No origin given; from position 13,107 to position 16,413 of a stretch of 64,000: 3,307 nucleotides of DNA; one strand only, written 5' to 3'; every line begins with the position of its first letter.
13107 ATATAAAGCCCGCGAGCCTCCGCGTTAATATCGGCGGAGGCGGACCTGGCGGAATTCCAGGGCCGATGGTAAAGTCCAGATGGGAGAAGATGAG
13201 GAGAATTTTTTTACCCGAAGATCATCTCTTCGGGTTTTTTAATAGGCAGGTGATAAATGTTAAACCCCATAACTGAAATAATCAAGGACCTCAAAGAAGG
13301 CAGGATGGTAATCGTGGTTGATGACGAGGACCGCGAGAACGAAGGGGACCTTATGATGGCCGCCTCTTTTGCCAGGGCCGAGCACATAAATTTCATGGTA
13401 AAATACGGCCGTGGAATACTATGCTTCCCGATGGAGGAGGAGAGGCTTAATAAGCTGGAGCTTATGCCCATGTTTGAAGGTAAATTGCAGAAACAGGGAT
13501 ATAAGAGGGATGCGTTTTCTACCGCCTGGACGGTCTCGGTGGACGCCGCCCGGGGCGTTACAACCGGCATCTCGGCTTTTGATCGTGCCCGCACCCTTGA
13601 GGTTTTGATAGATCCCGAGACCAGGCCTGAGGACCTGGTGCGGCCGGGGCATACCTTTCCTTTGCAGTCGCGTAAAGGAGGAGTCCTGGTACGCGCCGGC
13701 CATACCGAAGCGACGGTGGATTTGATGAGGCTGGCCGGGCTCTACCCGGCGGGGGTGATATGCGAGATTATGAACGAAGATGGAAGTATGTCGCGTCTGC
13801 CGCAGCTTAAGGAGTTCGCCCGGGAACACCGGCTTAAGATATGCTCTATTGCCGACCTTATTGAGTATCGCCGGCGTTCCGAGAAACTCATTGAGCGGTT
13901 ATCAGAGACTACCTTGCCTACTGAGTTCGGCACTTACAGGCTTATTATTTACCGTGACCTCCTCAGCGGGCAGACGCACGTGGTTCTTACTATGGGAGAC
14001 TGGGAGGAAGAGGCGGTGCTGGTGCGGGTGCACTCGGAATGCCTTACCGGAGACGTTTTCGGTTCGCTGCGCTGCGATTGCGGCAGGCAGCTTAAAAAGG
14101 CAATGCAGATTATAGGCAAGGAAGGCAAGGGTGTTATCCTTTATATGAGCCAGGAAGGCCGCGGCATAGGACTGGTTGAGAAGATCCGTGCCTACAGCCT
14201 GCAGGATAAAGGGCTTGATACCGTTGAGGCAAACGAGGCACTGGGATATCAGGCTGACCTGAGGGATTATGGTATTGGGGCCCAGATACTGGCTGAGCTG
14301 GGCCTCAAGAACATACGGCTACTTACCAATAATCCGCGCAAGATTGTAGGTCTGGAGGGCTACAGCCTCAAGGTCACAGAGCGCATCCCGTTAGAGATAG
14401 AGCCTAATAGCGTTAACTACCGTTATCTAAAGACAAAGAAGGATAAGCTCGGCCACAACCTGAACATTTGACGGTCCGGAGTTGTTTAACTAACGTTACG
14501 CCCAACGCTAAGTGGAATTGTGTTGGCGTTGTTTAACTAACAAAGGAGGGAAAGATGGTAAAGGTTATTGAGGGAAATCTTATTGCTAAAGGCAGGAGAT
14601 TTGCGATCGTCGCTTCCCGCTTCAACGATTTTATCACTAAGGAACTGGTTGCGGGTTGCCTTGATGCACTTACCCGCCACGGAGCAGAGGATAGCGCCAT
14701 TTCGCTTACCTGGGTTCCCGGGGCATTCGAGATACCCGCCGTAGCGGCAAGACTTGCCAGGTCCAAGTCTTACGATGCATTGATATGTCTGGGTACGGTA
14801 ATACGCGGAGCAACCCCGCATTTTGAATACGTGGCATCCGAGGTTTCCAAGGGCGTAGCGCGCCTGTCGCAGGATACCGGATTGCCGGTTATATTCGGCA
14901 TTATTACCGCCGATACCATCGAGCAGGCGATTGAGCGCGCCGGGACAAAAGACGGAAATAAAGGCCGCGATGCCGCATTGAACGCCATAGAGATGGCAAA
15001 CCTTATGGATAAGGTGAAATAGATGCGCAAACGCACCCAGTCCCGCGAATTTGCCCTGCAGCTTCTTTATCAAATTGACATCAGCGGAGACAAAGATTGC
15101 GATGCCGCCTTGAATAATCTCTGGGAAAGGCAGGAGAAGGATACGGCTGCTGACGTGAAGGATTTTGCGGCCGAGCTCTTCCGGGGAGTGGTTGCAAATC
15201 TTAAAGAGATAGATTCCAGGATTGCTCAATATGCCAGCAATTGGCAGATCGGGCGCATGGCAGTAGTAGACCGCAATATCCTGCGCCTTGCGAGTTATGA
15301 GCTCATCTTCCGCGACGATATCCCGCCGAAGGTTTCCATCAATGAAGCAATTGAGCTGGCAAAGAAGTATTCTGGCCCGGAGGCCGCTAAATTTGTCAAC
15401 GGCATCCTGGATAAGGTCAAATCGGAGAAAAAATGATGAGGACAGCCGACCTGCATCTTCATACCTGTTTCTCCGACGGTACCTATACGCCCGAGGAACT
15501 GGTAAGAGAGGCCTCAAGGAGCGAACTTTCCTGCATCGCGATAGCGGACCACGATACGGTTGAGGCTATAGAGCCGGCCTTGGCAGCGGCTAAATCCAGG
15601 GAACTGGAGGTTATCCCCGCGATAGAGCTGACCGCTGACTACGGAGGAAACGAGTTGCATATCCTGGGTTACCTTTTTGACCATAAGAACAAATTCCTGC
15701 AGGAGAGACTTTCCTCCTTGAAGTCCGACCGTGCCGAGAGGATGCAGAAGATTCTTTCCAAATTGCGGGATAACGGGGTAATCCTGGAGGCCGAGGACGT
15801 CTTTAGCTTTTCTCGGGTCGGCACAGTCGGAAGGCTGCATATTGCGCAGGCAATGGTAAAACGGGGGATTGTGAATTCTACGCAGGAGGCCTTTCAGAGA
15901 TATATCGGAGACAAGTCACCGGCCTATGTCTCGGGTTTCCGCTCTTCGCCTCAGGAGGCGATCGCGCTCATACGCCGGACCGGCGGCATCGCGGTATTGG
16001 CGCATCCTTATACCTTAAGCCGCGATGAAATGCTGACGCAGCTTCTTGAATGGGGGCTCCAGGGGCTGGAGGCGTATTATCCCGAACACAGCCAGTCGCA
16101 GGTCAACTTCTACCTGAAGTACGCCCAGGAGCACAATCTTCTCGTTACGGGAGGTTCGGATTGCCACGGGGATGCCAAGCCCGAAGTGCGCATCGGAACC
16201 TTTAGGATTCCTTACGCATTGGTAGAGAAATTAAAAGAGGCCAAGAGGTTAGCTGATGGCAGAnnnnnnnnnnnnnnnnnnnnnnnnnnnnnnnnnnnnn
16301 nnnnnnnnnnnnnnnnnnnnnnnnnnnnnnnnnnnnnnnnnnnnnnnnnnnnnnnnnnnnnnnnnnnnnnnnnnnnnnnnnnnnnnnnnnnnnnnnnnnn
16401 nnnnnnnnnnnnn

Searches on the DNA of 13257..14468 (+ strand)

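Call 11: search_rna_families(sources=[L001, L002, L003, L004, L005, L006, L007, L008, L009, L010, L011, L012, L013, L014, L015, L016, L017, L018, L019, L021], threshold=gathering, show_alignments=10)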
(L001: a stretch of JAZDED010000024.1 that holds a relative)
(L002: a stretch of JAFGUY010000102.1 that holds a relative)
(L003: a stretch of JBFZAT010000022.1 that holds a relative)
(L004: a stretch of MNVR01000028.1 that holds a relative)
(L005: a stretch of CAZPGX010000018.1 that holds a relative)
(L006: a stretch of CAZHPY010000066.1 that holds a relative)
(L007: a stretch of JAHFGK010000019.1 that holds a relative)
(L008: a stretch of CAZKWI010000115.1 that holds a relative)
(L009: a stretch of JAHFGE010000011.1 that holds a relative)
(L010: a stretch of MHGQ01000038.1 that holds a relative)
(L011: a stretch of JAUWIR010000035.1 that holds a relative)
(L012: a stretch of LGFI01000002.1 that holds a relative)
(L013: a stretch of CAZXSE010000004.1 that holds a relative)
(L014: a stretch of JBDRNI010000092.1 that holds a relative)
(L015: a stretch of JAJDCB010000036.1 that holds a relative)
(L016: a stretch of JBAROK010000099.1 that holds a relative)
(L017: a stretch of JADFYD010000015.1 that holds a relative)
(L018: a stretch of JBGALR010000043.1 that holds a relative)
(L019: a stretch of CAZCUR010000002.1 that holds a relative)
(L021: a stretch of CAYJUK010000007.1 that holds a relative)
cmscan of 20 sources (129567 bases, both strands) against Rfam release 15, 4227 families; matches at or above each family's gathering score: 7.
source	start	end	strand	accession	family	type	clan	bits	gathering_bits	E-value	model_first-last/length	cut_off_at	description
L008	99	226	+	RF00050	FMN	Cis-reg; riboswitch;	-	97.6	66.2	5.1e-21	1-138/138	no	FMN riboswitch aptamer (RFN element)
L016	2785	2923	+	RF00050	FMN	Cis-reg; riboswitch;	-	97.6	66.2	5.1e-21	1-138/138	no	FMN riboswitch aptamer (RFN element)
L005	2807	2930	+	RF00050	FMN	Cis-reg; riboswitch;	-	93.3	66.2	7.5e-20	1-138/138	no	FMN riboswitch aptamer (RFN element)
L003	2698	2951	+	RF00050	FMN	Cis-reg; riboswitch;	-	77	66.2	2.1e-15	1-138/138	no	FMN riboswitch aptamer (RFN element)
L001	2665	2921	+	RF00050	FMN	Cis-reg; riboswitch;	-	70.6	66.2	1.2e-13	1-138/138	no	FMN riboswitch aptamer (RFN element)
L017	2684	2845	+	RF00050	FMN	Cis-reg; riboswitch;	-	69.7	66.2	2e-13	1-138/138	no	FMN riboswitch aptamer (RFN element)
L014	2734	2900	+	RF00050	FMN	Cis-reg; riboswitch;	-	69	66.2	3.1e-13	1-138/138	no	FMN riboswitch aptamer (RFN element)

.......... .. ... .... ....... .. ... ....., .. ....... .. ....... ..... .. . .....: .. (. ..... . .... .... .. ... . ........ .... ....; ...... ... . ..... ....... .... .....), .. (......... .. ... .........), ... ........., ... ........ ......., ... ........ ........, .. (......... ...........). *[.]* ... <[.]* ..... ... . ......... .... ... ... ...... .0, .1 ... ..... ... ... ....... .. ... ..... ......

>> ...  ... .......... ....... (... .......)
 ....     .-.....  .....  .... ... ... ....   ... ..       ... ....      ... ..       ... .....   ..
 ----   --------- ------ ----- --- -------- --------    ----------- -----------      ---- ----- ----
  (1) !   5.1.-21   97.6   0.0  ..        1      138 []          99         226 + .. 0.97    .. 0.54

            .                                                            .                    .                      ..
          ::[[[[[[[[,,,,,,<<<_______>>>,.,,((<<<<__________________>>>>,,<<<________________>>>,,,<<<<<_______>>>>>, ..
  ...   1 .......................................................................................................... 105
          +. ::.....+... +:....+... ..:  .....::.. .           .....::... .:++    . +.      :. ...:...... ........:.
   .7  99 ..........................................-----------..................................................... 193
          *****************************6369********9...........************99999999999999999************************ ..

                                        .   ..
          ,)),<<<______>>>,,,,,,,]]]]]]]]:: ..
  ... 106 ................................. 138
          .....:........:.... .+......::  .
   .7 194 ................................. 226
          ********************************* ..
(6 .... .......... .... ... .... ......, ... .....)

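Call 17: search_rna_families(sources=[L004, L007, L009, L010, L013, L015, L022, L002], threshold=evalue, max_evalue=0.01, show_alignments=6)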
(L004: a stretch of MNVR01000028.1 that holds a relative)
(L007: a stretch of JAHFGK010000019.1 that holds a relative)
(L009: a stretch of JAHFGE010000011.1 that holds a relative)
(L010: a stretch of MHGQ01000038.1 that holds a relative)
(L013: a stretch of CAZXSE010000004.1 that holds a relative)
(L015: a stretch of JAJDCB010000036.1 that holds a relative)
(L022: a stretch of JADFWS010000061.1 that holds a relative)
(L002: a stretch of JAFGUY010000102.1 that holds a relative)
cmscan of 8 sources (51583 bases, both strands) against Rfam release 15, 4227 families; matches with E-value up to 0.01: 2.
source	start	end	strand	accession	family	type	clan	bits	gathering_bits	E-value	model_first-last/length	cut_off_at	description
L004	2613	2801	+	RF00050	FMN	Cis-reg; riboswitch;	-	60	66.2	3.4e-11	1-138/138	no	FMN riboswitch aptamer (RFN element)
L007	2585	2791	+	RF00050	FMN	Cis-reg; riboswitch;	-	57.8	66.2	1.4e-10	1-138/138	no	FMN riboswitch aptamer (RFN element)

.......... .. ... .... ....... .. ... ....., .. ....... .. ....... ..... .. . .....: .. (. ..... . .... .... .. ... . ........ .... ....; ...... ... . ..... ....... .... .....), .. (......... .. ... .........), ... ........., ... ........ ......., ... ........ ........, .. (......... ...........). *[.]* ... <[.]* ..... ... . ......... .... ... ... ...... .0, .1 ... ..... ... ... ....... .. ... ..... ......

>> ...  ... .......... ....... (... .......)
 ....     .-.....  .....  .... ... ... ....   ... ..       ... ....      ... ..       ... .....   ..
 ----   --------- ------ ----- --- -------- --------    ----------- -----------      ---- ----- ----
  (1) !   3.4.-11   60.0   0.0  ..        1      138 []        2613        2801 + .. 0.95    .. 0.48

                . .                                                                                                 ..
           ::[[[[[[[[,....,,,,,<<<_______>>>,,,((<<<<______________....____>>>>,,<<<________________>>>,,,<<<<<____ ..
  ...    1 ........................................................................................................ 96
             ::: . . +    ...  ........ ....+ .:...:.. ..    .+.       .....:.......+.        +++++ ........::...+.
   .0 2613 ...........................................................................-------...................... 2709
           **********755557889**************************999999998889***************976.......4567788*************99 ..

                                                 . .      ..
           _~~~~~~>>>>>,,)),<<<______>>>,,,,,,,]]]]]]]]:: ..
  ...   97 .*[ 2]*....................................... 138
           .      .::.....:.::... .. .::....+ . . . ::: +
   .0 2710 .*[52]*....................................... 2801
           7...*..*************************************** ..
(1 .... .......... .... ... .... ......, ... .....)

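Call 47: search_rna_families(sources=[L020, L023, L024, L025, L026, L027, L028, L029, L030, L031, L032, L033, L034, L035, L036, L037, L038, L039, L040, L041], threshold=gathering)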
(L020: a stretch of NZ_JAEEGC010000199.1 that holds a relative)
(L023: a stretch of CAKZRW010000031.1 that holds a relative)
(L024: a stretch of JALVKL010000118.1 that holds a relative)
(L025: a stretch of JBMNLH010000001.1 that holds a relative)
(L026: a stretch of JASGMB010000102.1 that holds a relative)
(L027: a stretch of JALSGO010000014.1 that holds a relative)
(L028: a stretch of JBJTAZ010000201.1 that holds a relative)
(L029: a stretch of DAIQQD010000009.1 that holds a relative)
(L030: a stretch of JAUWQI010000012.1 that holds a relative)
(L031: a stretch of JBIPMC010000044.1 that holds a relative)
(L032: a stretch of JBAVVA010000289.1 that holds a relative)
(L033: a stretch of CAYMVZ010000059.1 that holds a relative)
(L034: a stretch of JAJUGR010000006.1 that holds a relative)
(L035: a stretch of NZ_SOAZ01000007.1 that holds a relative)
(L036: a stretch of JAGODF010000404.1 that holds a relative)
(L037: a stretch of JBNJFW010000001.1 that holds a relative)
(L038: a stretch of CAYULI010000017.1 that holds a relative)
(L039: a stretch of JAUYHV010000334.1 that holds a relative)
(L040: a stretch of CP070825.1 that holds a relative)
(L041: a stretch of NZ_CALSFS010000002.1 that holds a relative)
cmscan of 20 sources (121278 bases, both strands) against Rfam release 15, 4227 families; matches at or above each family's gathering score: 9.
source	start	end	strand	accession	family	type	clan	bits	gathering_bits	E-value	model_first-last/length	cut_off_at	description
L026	912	1029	+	RF00050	FMN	Cis-reg; riboswitch;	-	122.2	66.2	9.2e-28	1-138/138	no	FMN riboswitch aptamer (RFN element)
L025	553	695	+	RF00050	FMN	Cis-reg; riboswitch;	-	119.5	66.2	4.8e-27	1-138/138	no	FMN riboswitch aptamer (RFN element)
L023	849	965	+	RF00050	FMN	Cis-reg; riboswitch;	-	113.8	66.2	1.8e-25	1-138/138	no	FMN riboswitch aptamer (RFN element)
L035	990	1105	+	RF00050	FMN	Cis-reg; riboswitch;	-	113.4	66.2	2.3e-25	1-138/138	no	FMN riboswitch aptamer (RFN element)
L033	693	845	+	RF00050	FMN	Cis-reg; riboswitch;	-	112.7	66.2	3.7e-25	1-138/138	no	FMN riboswitch aptamer (RFN element)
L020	744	861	+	RF00050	FMN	Cis-reg; riboswitch;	-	109.6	66.2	2.6e-24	1-138/138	no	FMN riboswitch aptamer (RFN element)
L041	688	806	+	RF00050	FMN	Cis-reg; riboswitch;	-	107.3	66.2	1e-23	1-138/138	no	FMN riboswitch aptamer (RFN element)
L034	990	1113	+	RF00050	FMN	Cis-reg; riboswitch;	-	102.2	66.2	2.7e-22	1-138/138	no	FMN riboswitch aptamer (RFN element)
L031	1133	1206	-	RF00005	tRNA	Gene; tRNA;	CL00001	67.1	29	3.8e-12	1-71/71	no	tRNA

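Call 48: search_rna_families(sources=[L042, L043, L044, L045, L046, L047, L048, L049, L050, L051, L052, L053, L054, L055, L056, L057, L058, L059, L060, L061], threshold=gathering)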
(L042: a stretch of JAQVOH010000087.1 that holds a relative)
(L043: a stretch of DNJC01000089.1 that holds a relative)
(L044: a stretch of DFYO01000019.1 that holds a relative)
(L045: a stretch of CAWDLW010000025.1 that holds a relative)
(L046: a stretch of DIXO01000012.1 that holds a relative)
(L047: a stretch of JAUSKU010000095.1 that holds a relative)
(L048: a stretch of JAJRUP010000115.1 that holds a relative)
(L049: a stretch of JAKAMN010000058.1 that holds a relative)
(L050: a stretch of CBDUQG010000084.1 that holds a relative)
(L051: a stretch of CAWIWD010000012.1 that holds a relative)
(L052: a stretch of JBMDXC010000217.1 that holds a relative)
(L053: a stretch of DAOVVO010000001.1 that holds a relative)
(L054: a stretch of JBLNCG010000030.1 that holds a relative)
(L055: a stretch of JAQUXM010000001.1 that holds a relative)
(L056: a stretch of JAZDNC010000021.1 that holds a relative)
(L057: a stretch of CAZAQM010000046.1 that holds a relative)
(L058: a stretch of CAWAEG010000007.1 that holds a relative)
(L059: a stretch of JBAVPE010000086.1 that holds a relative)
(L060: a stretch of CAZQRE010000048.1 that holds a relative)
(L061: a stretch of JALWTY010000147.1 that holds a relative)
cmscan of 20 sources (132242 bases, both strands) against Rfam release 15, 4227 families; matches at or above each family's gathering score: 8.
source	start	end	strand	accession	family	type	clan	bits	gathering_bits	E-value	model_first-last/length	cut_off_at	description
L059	802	915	+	RF00050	FMN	Cis-reg; riboswitch;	-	123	66.2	6.1e-28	1-138/138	no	FMN riboswitch aptamer (RFN element)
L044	558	670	+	RF00050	FMN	Cis-reg; riboswitch;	-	118.8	66.2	8.5e-27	1-138/138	no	FMN riboswitch aptamer (RFN element)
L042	972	1102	+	RF00050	FMN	Cis-reg; riboswitch;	-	118.5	66.2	1e-26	1-138/138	no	FMN riboswitch aptamer (RFN element)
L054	1020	1134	+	RF00050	FMN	Cis-reg; riboswitch;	-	117.6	66.2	1.8e-26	1-138/138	no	FMN riboswitch aptamer (RFN element)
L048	898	1025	+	RF00050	FMN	Cis-reg; riboswitch;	-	117.4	66.2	2e-26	1-138/138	no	FMN riboswitch aptamer (RFN element)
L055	796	912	+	RF00050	FMN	Cis-reg; riboswitch;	-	112.3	66.2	5.1e-25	1-138/138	no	FMN riboswitch aptamer (RFN element)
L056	5327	5400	+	RF00005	tRNA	Gene; tRNA;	CL00001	68.6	29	1.6e-12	1-71/71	no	tRNA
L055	6623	6706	-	RF00005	tRNA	Gene; tRNA;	CL00001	47.6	29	9.5e-07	1-71/71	no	tRNA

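Call 49: search_rna_families(sources=[L062, L063, L064, L065, L066, L067, L068, L069, L070, L071, L072, L073, L074, L075, L076, L077, L078, L079, L080, L083], threshold=gathering)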
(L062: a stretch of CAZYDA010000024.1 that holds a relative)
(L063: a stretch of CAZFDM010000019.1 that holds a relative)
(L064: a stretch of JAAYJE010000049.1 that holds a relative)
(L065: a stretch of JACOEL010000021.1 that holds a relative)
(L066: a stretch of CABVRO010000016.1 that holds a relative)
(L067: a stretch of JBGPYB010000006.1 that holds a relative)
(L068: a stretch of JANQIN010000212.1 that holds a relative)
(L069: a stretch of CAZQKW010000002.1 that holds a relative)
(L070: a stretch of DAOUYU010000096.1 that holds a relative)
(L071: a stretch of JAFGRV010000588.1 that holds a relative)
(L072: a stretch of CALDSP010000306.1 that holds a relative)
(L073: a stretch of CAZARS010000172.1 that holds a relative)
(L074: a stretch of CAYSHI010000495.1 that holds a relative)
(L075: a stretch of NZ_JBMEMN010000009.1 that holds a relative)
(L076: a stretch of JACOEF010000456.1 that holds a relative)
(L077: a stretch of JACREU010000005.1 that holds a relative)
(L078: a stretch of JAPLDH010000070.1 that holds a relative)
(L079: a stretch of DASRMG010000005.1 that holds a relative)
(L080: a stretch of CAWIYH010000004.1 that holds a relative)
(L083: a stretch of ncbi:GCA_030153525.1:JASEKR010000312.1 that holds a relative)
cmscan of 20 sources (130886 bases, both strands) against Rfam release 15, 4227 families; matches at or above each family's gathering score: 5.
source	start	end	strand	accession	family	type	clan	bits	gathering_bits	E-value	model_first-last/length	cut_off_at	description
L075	1034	1147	+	RF00050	FMN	Cis-reg; riboswitch;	-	120.5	66.2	2.9e-27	1-138/138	no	FMN riboswitch aptamer (RFN element)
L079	839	952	+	RF00050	FMN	Cis-reg; riboswitch;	-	118.9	66.2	8e-27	1-138/138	no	FMN riboswitch aptamer (RFN element)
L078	913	1056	+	RF00050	FMN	Cis-reg; riboswitch;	-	115.5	66.2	6.6e-26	1-138/138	no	FMN riboswitch aptamer (RFN element)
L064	949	1066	+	RF00050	FMN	Cis-reg; riboswitch;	-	107.5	66.2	1e-23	1-138/138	no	FMN riboswitch aptamer (RFN element)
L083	1241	1437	+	RF00050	FMN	Cis-reg; riboswitch;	-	75.6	66.2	5e-15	1-138/138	no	FMN riboswitch aptamer (RFN element)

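Call 68: search_rna_families(sources=[L081, L082, L084, L208, L209, L210, L211, L213, L110, L156], threshold=evalue, max_evalue=0.001, show_alignments=10)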
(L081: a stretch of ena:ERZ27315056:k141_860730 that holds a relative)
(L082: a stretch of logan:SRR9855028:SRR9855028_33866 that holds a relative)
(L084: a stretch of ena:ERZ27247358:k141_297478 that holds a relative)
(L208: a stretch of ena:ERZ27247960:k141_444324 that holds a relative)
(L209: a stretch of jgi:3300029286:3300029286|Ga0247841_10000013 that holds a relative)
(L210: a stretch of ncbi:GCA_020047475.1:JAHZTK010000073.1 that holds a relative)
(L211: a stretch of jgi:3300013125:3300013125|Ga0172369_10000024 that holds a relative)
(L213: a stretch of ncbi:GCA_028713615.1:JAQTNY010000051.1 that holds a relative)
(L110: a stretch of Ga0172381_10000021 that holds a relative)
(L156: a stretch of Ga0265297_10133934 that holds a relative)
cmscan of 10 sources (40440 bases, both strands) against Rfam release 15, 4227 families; matches with E-value up to 0.001: 10.
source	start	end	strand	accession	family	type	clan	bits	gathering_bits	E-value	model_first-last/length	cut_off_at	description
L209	1296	1429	+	RF00050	FMN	Cis-reg; riboswitch;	-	115.4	66.2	2.2e-26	1-138/138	no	FMN riboswitch aptamer (RFN element)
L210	1301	1437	+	RF00050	FMN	Cis-reg; riboswitch;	-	110.5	66.2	4.7e-25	1-138/138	no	FMN riboswitch aptamer (RFN element)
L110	5151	5325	+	RF00050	FMN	Cis-reg; riboswitch;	-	102.6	66.2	6.7e-23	1-138/138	no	FMN riboswitch aptamer (RFN element)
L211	1102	1250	+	RF00050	FMN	Cis-reg; riboswitch;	-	95.6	66.2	5.5e-21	1-138/138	no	FMN riboswitch aptamer (RFN element)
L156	1539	1772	+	RF00050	FMN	Cis-reg; riboswitch;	-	81.7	66.2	3.4e-17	1-138/138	no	FMN riboswitch aptamer (RFN element)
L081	1170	1445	+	RF00050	FMN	Cis-reg; riboswitch;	-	80.9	66.2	5.7e-17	1-138/138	no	FMN riboswitch aptamer (RFN element)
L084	1187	1401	+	RF00050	FMN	Cis-reg; riboswitch;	-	77.3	66.2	5.2e-16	1-138/138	no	FMN riboswitch aptamer (RFN element)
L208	1156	1405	+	RF00050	FMN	Cis-reg; riboswitch;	-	70.3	66.2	4.4e-14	1-138/138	no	FMN riboswitch aptamer (RFN element)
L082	1336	1447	+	RF00050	FMN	Cis-reg; riboswitch;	-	45.5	66.2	2.4e-07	1-138/138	no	FMN riboswitch aptamer (RFN element)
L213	1095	1338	+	RF00050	FMN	Cis-reg; riboswitch;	-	44.9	66.2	3.7e-07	1-138/138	no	FMN riboswitch aptamer (RFN element)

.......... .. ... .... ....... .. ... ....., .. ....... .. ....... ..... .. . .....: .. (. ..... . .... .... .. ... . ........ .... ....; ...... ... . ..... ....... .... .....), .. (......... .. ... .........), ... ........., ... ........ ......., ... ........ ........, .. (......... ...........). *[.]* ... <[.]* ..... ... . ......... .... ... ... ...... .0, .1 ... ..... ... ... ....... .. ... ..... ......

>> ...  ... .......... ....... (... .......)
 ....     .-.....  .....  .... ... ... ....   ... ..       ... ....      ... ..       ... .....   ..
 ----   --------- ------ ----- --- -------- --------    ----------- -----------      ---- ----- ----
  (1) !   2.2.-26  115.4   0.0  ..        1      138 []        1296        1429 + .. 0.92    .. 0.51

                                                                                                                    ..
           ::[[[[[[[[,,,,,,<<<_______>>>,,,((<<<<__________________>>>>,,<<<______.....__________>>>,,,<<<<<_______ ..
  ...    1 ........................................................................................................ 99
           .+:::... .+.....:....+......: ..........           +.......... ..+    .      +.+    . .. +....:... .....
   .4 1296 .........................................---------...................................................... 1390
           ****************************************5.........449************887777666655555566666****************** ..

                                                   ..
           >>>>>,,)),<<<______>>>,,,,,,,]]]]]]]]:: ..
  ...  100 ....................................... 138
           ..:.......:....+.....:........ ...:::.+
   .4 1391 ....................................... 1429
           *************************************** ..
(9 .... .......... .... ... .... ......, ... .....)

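Call 85: search_rna_families(source=L211, start=2700, end=3060, threshold=evalue, max_evalue=10)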
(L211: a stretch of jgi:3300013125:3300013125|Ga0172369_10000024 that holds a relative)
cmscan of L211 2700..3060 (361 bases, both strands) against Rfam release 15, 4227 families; matches with E-value up to 10: 2.
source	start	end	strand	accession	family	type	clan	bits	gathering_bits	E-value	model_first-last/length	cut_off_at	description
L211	2745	2803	-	RF00807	mir-314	Gene; miRNA;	-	18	69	0.61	1-90/90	no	mir-314 microRNA precursor family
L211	3034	3050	-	RF01962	RMST_1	Gene; lncRNA;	-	10.9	40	4.7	45-61/61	no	Rhabdomyosarcoma 2 associated transcript conserved region 1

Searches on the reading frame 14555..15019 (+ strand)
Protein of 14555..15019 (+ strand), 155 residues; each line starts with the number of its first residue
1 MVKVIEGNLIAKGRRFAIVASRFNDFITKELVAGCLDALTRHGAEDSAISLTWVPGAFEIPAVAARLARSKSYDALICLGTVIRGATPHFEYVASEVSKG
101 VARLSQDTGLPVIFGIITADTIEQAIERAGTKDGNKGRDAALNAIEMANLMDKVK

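Call 84: search_protein_families(library=pfam, proteins=[window:14555-15019:+], max_evalue=0.00001)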
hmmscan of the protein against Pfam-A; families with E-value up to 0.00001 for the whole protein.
window:14555-15019:+ (155 aa): 1 family
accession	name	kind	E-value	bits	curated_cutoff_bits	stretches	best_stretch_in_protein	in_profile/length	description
PF00885.24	DMRL_synthase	-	8.6e-60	201.1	26.7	1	14-151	2-138/139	6,7-dimethyl-8-ribityllumazine synthase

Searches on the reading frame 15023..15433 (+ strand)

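Call 84: search_protein_families(library=pfam, proteins=[window:15023-15433:+], max_evalue=0.00001)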
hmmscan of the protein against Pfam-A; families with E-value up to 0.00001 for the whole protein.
window:15023-15433:+ (137 aa): 1 family
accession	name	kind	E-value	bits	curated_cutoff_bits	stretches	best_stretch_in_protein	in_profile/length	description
PF01029.23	NusB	-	2e-41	141.9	23.1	1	6-132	2-131/133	NusB family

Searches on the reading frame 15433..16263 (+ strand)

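Call 84: search_protein_families(library=pfam, proteins=[window:15433-16263:+], max_evalue=0.00001)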
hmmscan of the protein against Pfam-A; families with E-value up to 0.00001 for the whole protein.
window:15433-16263:+ (277 aa): 1 family
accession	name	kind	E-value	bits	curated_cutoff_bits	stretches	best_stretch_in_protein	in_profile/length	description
PF02811.25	PHP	-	7.1e-11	43.1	26.4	1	6-136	1-133/164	PHP domain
